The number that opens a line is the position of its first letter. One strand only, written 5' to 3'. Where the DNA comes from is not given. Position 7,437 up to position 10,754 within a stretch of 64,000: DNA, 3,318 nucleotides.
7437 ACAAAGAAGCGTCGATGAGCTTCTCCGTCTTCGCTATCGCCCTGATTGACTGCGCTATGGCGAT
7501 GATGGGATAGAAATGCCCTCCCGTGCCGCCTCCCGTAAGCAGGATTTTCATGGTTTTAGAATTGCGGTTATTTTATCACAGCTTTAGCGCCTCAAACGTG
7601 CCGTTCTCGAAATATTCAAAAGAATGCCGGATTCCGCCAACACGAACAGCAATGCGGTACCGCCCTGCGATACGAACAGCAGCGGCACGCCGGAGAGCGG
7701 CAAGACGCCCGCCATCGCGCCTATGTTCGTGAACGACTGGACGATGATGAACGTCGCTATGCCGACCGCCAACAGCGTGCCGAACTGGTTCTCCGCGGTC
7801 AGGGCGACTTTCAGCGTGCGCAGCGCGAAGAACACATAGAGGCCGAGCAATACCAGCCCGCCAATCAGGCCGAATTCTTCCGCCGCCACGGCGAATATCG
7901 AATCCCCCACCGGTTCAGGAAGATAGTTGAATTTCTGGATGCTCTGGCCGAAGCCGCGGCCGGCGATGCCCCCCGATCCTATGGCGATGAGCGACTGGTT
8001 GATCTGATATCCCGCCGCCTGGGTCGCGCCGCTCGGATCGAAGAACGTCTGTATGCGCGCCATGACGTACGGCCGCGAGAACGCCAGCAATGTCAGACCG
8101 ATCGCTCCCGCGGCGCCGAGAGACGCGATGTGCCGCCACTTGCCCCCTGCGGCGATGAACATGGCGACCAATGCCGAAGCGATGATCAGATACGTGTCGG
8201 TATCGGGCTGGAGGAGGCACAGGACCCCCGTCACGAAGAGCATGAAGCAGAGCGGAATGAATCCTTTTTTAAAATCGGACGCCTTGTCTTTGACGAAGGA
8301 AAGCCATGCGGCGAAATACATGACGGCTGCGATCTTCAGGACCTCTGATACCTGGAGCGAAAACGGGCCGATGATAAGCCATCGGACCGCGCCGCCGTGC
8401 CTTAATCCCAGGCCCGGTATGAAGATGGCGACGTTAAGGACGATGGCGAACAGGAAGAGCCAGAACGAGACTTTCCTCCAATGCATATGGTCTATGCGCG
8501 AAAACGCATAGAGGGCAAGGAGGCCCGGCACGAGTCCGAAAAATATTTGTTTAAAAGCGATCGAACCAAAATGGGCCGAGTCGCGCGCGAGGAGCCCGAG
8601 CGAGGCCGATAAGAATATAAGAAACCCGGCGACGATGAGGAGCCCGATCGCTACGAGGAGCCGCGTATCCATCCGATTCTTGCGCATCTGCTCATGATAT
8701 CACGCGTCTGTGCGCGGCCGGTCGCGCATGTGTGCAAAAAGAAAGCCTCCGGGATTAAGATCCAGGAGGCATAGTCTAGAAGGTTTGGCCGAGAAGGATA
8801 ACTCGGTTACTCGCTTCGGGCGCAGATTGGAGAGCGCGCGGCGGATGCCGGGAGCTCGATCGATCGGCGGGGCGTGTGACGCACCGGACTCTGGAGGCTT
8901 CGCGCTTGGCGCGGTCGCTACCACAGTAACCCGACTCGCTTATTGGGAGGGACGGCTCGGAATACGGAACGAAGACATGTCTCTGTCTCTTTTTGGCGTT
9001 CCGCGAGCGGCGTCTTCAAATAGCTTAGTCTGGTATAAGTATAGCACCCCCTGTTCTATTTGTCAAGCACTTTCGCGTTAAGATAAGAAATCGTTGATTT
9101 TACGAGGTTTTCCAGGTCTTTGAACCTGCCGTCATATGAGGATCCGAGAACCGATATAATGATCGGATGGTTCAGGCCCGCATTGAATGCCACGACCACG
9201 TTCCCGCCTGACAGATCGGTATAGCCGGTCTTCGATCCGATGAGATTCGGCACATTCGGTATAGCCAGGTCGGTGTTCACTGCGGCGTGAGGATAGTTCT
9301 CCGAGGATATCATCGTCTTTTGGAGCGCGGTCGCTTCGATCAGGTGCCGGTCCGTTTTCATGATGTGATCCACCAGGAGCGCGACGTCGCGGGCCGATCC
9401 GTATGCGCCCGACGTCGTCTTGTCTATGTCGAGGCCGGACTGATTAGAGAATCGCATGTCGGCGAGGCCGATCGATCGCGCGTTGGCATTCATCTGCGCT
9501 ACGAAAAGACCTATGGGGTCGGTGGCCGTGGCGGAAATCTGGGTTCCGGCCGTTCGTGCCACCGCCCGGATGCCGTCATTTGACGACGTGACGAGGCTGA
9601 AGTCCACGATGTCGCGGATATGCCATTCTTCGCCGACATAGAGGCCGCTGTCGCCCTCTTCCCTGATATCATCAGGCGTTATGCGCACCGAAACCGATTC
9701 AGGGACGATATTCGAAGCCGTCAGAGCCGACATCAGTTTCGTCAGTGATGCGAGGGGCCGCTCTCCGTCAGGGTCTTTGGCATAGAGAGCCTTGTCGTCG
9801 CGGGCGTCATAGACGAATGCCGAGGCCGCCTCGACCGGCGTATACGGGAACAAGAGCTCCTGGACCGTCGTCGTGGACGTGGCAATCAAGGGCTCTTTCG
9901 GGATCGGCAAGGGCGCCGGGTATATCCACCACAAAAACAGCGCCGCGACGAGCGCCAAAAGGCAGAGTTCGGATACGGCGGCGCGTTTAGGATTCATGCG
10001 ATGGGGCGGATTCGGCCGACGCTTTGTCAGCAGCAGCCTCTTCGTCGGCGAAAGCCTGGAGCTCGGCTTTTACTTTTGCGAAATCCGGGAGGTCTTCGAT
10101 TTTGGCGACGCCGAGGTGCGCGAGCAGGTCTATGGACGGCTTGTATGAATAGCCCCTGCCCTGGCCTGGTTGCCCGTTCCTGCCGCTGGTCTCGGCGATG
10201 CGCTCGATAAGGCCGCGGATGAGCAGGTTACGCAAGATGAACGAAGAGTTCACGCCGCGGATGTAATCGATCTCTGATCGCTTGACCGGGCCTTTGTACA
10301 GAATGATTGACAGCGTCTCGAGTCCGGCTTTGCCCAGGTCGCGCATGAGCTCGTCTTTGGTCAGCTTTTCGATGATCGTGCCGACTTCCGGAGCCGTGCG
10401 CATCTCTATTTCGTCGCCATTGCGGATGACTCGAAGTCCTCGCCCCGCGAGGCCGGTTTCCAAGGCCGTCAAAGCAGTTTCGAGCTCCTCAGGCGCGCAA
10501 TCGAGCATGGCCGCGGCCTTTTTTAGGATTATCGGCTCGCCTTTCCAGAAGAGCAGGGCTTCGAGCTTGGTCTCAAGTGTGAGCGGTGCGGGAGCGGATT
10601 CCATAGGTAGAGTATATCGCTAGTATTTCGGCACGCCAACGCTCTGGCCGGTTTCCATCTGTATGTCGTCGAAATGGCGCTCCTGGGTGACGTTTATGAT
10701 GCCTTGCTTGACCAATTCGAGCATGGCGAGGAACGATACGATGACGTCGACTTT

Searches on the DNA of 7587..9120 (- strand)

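Call 4: search_rna_families(source=window, start=8600, end=9120, threshold=evalue, max_evalue=10, show_alignments=5)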
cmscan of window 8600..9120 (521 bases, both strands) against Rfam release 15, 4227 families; matches with E-value up to 10: 5.
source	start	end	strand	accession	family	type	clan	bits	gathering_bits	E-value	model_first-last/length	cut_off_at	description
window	8663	8776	+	RF02552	RcsR1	Gene; sRNA;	-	17.5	60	0.49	1-96/96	no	RcsR1 sRNA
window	8631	8658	+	RF01273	sR34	Gene; snRNA; snoRNA; CD-box;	-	14.3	40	5.5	1-54/54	no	Small nucleolar RNA sR34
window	8730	8806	-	RF00519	suhB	Gene; sRNA;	CL00108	13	41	6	1-77/77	no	Makes More Granules Regulator RNA (mmgR)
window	8605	8658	+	RF01126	sR41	Gene; snRNA; snoRNA; CD-box;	-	12.2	54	2.3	1-53/53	no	Small nucleolar RNA sR41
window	8631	8646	+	RF01131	sR47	Gene; snRNA; snoRNA; CD-box;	CL00132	10.1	40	9.6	1-55/55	no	Small nucleolar RNA sR47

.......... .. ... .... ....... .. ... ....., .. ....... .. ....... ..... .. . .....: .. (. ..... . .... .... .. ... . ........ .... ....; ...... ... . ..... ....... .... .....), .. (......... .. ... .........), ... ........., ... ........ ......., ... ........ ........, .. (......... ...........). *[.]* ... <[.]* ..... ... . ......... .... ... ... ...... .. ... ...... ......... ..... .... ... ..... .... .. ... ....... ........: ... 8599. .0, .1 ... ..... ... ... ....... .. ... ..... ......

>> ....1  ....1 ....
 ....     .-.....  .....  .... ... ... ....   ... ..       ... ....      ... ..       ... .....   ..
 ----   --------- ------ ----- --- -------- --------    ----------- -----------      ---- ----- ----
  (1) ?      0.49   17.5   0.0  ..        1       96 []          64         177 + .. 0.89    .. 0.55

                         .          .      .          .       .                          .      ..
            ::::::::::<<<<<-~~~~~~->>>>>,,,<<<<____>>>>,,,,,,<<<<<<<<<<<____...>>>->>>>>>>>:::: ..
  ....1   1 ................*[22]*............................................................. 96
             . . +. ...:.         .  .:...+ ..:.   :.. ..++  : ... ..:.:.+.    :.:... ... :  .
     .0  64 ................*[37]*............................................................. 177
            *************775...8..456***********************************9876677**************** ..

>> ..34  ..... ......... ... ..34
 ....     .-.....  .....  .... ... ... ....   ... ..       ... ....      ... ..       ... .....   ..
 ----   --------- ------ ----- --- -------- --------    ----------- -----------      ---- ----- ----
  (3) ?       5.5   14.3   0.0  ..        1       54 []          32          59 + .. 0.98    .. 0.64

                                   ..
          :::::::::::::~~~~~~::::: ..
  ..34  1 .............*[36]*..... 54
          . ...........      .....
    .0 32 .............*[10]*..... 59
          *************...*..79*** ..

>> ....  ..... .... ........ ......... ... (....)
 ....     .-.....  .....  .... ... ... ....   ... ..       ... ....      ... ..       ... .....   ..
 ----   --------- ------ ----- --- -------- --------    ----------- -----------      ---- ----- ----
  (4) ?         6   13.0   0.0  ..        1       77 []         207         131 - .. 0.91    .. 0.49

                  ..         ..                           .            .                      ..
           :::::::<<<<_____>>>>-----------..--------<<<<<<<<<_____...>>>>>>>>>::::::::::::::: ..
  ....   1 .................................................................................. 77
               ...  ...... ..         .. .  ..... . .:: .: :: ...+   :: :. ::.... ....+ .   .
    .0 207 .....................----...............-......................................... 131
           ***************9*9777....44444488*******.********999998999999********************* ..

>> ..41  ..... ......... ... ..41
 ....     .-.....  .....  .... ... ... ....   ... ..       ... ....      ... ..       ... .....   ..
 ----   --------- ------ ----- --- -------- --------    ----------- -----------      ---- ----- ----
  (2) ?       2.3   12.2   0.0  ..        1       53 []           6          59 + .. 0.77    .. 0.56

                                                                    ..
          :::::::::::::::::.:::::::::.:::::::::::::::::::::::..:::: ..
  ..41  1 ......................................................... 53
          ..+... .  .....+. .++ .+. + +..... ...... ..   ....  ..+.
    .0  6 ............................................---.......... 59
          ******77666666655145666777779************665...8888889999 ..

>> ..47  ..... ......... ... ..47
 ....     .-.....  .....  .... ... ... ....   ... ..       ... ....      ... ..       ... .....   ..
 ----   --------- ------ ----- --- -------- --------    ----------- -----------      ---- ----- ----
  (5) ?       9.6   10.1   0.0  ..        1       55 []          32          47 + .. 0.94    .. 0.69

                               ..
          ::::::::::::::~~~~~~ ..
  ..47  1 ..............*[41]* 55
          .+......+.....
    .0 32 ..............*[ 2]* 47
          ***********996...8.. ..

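Call 34: search_rna_families(sources=[L086, L081, L001, L003, L017, L011, L016, L008, L015, L082, L089], threshold=evalue, max_evalue=10, show_alignments=0)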
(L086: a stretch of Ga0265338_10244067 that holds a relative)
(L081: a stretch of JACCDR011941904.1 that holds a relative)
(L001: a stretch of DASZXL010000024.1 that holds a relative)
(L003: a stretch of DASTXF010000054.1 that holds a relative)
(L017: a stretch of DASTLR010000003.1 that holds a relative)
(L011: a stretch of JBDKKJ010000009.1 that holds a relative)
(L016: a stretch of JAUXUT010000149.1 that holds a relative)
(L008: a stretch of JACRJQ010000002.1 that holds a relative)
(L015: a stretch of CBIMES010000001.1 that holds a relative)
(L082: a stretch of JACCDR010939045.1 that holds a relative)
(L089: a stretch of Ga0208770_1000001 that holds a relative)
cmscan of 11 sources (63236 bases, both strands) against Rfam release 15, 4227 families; matches with E-value up to 10: 10.
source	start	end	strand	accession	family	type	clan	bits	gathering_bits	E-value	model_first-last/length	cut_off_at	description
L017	5369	5442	+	RF00023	tmRNA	Gene;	CL00001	29.1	47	6.2e-08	1-374/374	no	transfer-messenger RNA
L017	5044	5157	-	RF00763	mir-339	Gene; miRNA;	-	25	60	6.9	1-92/92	no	mir-339 microRNA precursor family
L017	3500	3539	+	RF01333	CRISPR-DR20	Gene; CRISPR;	-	24.7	42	0.85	1-36/36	no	CRISPR RNA direct repeat element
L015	586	667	-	RF01780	AS1890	Gene;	-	24.1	39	5.7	1-109/109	no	AS1890 sRNA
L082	1927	1974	+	RF02399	NsiR1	Gene; sRNA;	-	23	39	3.5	1-60/60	no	Nitrogen stress-induced RNA 1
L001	2347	2385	+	RF00489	ctRNA_p42d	Gene; antisense;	-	22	50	3.4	1-46/46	no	ctRNA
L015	4592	4697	-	RF03541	Flavi_ISFV_xrRNA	Cis-reg;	-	21.9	50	2.7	1-89/89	no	Insect-specific Flavivirus exoribonuclease-resistant RNA element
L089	1425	1493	+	RF04280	mir-890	Gene; miRNA;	CL00136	20.9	56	6.8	1-74/74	no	mir-890 microRNA precursor family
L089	1820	1928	-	RF02916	atpB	Cis-reg;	-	20.5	37.4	2.8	1-128/128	no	atpB RNA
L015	2606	2650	+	RF01734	Fluoride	Cis-reg; riboswitch;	-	19.8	34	0.55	1-64/64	no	Fluoride riboswitch aptamer (crcB RNA motif)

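Call 72: search_dna_similar(query=window:8688-9066:-, collection=phages, mode=distant, max_evalue=0.01, max_rows=5)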
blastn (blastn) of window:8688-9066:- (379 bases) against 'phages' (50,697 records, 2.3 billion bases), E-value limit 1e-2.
No match.

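Call 73: search_dna_similar(query=window:8688-9066:-, collection=plasmids, mode=distant, max_evalue=0.01, max_rows=5)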
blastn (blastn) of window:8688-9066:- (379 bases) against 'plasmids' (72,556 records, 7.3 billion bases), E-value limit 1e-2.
No match.

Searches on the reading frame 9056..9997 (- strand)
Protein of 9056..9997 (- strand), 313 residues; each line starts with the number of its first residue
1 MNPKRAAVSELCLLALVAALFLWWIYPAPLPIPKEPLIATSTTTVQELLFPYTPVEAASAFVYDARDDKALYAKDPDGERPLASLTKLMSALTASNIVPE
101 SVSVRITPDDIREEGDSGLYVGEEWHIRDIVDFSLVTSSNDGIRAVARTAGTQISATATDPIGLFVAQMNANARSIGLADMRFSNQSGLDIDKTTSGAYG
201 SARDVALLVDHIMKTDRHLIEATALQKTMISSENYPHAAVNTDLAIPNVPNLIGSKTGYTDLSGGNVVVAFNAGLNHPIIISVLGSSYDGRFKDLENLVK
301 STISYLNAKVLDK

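Call 80: search_protein_families(library=pfam, proteins=[window:9056-9997:-], max_evalue=0.01)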
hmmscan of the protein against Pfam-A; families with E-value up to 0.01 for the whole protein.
window:9056-9997:- (313 aa): 1 family
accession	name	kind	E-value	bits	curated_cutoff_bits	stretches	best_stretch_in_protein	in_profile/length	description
PF00768.25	Peptidase_S11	-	2.1e-27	96.5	27.6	1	54-286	9-237/239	D-alanyl-D-alanine carboxypeptidase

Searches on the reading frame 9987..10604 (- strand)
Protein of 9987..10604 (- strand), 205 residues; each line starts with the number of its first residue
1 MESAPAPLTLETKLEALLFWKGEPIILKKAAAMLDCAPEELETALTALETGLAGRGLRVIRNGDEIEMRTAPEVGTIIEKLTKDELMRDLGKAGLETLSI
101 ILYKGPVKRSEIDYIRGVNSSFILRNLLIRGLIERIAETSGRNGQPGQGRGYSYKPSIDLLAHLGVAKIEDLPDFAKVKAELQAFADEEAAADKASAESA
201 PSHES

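Call 80: search_protein_families(library=pfam, proteins=[window:9987-10604:-], max_evalue=0.01)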
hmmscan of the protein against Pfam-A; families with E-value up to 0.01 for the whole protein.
window:9987-10604:- (205 aa): 1 family
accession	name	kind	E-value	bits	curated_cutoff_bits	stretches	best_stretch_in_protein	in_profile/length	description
PF04079.22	SMC_ScpB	-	8.2e-33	113.7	27.4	1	13-174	2-159/160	Segregation and condensation complex subunit ScpB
